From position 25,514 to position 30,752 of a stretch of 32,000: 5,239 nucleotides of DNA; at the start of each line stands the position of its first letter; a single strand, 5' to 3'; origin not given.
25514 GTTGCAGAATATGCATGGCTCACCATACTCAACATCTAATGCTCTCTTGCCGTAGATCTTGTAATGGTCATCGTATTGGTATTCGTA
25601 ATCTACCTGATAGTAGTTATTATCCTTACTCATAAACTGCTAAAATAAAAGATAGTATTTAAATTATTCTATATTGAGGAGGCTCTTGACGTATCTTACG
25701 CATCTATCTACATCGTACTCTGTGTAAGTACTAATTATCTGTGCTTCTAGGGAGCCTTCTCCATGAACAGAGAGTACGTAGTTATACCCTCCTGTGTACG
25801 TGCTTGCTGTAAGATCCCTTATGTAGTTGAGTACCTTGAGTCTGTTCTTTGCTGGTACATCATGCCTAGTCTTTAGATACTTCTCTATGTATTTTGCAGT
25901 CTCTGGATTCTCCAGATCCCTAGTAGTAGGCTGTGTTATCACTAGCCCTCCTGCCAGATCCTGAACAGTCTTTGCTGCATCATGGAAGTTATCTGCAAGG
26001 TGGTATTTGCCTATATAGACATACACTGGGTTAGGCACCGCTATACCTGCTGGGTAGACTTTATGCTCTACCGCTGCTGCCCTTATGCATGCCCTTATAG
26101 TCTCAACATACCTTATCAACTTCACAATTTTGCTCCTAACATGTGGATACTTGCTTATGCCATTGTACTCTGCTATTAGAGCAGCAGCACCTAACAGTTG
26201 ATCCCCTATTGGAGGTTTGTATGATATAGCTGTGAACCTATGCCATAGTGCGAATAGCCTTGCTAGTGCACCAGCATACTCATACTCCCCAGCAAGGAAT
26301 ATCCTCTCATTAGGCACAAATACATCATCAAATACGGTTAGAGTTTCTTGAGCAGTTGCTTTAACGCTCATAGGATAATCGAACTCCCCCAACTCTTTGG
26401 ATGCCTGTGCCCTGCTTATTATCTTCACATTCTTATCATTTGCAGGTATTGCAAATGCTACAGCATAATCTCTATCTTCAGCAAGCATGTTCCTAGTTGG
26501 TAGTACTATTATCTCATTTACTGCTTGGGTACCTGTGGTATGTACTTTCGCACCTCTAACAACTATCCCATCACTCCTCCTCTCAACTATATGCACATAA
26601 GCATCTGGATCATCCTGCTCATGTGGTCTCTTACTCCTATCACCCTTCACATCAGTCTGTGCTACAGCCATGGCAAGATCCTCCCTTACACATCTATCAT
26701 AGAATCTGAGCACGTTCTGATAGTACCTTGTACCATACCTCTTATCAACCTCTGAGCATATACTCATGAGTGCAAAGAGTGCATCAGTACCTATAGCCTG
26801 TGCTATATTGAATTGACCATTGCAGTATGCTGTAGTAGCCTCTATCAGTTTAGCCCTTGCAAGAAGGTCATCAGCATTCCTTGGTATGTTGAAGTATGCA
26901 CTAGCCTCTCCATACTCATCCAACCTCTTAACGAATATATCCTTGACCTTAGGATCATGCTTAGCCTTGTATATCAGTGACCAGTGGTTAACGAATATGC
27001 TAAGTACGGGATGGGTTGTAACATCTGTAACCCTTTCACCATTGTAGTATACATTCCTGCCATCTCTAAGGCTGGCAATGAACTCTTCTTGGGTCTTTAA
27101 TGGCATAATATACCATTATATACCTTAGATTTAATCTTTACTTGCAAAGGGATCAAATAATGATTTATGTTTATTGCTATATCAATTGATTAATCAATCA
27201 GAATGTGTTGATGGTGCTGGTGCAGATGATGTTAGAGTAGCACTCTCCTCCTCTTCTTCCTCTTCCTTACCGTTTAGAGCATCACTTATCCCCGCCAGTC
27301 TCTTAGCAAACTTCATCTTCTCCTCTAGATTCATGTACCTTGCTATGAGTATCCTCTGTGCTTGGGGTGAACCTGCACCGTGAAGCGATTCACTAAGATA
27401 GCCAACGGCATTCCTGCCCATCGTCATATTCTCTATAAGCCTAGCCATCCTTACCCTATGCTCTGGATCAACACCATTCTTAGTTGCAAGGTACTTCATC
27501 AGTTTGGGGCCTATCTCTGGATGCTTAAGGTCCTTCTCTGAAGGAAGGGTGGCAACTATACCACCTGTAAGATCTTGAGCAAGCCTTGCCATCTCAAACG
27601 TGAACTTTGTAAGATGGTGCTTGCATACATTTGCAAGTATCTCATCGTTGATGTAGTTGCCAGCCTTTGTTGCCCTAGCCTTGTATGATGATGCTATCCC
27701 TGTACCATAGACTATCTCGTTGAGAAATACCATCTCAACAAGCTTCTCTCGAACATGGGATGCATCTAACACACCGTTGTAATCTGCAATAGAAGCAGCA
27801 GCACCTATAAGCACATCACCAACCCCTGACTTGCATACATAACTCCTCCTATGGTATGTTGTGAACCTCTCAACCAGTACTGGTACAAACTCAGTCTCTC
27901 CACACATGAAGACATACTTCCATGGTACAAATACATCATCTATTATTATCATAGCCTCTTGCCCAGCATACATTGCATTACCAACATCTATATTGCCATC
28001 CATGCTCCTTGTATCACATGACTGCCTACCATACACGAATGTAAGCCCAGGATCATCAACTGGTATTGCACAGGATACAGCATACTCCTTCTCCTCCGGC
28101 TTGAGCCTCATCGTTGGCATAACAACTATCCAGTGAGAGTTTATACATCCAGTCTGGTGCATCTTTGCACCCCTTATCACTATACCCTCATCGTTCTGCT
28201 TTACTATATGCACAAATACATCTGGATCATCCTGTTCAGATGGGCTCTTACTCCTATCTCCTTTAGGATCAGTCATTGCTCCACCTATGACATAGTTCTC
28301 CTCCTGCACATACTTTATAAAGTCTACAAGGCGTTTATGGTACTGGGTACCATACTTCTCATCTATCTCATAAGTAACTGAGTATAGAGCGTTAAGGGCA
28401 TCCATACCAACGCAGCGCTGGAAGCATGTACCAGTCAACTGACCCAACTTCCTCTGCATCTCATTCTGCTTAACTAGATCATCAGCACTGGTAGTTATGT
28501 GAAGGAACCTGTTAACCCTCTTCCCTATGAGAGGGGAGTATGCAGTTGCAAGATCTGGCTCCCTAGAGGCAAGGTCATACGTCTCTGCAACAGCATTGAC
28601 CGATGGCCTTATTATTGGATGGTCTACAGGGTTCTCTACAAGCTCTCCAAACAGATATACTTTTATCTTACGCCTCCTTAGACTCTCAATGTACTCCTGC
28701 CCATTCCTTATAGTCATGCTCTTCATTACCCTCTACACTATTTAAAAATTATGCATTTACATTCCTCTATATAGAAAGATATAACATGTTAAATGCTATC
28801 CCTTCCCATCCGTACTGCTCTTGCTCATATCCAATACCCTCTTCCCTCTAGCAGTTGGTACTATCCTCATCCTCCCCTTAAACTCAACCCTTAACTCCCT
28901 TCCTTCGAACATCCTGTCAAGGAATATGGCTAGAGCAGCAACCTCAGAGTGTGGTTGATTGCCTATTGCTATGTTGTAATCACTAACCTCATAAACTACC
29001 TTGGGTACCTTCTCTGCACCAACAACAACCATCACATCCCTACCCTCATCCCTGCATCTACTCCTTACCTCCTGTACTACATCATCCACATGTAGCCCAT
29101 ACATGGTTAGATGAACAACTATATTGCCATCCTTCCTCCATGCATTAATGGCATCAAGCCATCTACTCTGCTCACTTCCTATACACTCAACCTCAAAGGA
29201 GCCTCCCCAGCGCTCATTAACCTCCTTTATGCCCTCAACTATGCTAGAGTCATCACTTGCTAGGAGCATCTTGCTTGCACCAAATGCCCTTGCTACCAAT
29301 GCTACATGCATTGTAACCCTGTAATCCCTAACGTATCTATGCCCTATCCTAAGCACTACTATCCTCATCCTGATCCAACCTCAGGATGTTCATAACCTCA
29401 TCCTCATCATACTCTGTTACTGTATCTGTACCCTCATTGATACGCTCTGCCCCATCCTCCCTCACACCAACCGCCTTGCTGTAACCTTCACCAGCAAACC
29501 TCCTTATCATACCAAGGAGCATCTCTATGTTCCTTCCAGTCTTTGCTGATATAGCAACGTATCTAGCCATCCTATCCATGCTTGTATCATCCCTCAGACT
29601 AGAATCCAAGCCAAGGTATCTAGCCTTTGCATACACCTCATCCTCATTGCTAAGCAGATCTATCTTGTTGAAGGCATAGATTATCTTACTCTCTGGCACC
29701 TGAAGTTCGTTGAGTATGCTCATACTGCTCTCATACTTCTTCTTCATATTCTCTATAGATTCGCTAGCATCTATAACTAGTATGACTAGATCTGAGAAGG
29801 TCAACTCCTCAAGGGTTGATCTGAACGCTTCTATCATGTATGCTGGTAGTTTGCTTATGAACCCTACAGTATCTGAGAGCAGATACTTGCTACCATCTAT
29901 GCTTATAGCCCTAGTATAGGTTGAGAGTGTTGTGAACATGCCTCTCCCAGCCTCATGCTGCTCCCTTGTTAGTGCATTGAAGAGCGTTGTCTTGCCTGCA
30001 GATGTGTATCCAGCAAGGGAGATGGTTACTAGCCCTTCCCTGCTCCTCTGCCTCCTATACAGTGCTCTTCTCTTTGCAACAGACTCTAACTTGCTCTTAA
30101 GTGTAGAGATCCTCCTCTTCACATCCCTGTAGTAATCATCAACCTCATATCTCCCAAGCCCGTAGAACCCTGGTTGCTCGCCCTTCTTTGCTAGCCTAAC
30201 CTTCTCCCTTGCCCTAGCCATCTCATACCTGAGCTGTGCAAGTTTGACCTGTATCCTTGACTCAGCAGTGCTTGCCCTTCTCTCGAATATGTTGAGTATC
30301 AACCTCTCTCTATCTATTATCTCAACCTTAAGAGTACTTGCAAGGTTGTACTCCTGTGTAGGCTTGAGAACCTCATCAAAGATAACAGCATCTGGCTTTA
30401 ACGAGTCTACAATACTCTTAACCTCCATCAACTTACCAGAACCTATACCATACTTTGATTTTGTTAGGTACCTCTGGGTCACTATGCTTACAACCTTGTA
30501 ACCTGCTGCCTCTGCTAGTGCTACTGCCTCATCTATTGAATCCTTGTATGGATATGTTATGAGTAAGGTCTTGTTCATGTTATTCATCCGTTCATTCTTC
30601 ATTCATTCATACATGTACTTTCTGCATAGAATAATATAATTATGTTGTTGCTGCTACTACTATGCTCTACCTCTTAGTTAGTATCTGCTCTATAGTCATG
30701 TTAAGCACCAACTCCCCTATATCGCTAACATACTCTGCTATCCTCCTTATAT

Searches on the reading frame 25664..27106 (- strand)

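Call 32: search_protein_families(library=pfam, proteins=[window:25664-27106:-], max_evalue=0.001)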
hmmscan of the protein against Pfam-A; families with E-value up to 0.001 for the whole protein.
window:25664-27106:- (480 aa): 2 families
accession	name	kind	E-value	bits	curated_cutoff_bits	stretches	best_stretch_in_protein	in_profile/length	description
PF11794.13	HpaB_N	-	2.4e-85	286.9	35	1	5-271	1-270/270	4-hydroxyphenylacetate 3-hydroxylase N terminal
PF03241.18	HpaB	-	2.3e-58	197.1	25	1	278-477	1-201/202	4-hydroxyphenylacetate 3-hydroxylase C terminal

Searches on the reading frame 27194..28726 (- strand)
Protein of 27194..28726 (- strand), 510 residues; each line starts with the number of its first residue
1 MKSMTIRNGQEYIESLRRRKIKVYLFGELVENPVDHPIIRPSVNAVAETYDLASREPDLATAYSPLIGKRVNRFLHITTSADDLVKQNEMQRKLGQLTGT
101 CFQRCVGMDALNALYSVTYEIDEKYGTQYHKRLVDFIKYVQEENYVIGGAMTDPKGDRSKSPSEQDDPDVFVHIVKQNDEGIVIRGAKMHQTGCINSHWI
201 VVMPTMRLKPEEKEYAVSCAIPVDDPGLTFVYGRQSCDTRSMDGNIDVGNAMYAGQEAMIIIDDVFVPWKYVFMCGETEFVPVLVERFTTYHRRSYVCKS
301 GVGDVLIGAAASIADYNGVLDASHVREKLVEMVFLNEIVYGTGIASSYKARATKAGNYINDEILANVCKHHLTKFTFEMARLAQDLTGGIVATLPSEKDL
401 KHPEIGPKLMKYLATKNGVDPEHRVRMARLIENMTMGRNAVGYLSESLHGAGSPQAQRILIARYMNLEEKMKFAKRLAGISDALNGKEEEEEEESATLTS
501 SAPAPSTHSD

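Call 32: search_protein_families(library=pfam, proteins=[window:27194-28726:-], max_evalue=0.001)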
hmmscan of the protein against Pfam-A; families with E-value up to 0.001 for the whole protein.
window:27194-28726:- (510 aa): 2 families
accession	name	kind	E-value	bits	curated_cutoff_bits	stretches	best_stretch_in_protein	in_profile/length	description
PF11794.13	HpaB_N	-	5.4e-100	334.9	35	1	9-274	2-270/270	4-hydroxyphenylacetate 3-hydroxylase N terminal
PF03241.18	HpaB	-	3.2e-66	222.8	25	1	284-479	4-202/202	4-hydroxyphenylacetate 3-hydroxylase C terminal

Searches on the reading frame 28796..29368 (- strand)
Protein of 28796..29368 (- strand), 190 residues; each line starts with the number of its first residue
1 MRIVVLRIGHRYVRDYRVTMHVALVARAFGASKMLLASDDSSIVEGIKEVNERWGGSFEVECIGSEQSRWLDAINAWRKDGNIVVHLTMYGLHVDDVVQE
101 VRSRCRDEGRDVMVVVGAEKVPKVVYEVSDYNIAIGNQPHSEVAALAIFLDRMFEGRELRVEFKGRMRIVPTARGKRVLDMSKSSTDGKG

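Call 32: search_protein_families(library=pfam, proteins=[window:28796-29368:-], max_evalue=0.001)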
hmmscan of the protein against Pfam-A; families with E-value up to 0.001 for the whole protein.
window:28796-29368:- (190 aa): 1 family
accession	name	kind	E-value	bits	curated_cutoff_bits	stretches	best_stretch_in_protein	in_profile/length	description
PF01994.21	Trm56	-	5.4e-47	159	25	1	54-178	1-118/119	tRNA ribose 2'-O-methyltransferase, aTrm56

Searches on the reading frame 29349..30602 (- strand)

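Call 32: search_protein_families(library=pfam, proteins=[window:29349-30602:-], max_evalue=0.001)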
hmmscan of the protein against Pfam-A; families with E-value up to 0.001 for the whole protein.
window:29349-30602:- (417 aa): 6 families
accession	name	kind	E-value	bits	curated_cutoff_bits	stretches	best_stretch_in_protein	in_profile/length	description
PF13167.11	GTP-bdg_N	-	3.5e-23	82.4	25.4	1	21-106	2-88/89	GTP-binding GTPase N-terminal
PF16360.10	GTP-bdg_M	-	9.6e-17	61.7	29.5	1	109-186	1-79/79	GTP-binding GTPase Middle Region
PF01926.29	MMR_HSR1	-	1.3e-16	61.1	21.9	1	194-313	2-113/113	50S ribosome-binding GTPase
PF00009.33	GTP_EFTU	-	2.3e-09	37.6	26.5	1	210-368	22-184/188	Elongation factor Tu GTP binding domain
PF02421.24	FeoB_N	-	8.7e-07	29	27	1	193-320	2-121/156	Ferrous iron transport protein B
PF02492.25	cobW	-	6.7e-05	23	20.7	0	241-322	87-161/180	CobW/HypB/UreG, nucleotide-binding domain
